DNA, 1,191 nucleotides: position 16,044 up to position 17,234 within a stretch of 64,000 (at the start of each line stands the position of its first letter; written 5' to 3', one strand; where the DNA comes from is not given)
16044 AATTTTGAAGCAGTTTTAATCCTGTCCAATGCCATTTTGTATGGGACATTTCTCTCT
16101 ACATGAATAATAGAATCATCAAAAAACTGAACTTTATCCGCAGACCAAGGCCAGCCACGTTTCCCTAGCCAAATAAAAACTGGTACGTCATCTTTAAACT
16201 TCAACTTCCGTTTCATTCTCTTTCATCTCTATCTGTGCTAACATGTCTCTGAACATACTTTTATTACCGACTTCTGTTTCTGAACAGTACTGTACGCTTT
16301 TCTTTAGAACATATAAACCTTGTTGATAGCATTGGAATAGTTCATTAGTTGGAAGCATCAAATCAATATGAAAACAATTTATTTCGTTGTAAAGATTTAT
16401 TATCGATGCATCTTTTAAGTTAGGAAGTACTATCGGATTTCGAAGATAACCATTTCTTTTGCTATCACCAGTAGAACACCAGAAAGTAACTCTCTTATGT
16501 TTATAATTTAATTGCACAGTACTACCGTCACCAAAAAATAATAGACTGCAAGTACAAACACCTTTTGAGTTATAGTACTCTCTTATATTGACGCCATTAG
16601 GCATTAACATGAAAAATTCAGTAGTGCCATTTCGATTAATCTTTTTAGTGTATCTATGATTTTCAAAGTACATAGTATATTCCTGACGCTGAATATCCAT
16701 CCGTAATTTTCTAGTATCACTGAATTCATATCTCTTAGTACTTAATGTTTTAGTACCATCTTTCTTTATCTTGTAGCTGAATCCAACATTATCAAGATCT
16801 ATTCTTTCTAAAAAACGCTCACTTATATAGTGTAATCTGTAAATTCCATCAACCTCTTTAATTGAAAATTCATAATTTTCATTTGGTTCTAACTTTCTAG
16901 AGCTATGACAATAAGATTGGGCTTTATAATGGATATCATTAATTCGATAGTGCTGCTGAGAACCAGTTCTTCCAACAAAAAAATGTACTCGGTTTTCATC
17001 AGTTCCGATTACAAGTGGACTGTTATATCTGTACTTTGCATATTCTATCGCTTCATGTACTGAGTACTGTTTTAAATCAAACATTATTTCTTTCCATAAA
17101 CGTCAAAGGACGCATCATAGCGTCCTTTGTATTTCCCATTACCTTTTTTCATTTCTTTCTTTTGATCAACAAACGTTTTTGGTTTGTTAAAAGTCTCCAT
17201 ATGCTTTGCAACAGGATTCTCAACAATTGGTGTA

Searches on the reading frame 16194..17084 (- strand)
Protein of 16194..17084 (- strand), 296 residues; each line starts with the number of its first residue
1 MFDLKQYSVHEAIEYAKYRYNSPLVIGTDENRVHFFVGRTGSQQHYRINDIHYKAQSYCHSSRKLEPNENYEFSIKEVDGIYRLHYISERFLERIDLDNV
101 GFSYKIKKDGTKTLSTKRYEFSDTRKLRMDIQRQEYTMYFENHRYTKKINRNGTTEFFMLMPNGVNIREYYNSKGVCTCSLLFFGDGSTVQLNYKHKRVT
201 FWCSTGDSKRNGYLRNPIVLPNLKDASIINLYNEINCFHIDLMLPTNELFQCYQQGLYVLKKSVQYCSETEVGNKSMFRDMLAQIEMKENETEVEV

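Call 8: search_protein_families(library=phrogs, proteins=[window:16194-17084:-])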
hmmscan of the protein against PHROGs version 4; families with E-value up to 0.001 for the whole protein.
window:16194-17084:- (296 aa): 1 family
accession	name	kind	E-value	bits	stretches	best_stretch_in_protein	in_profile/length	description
phrog_27232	-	unknown function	3.5e-85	287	1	1-290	1-293/295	-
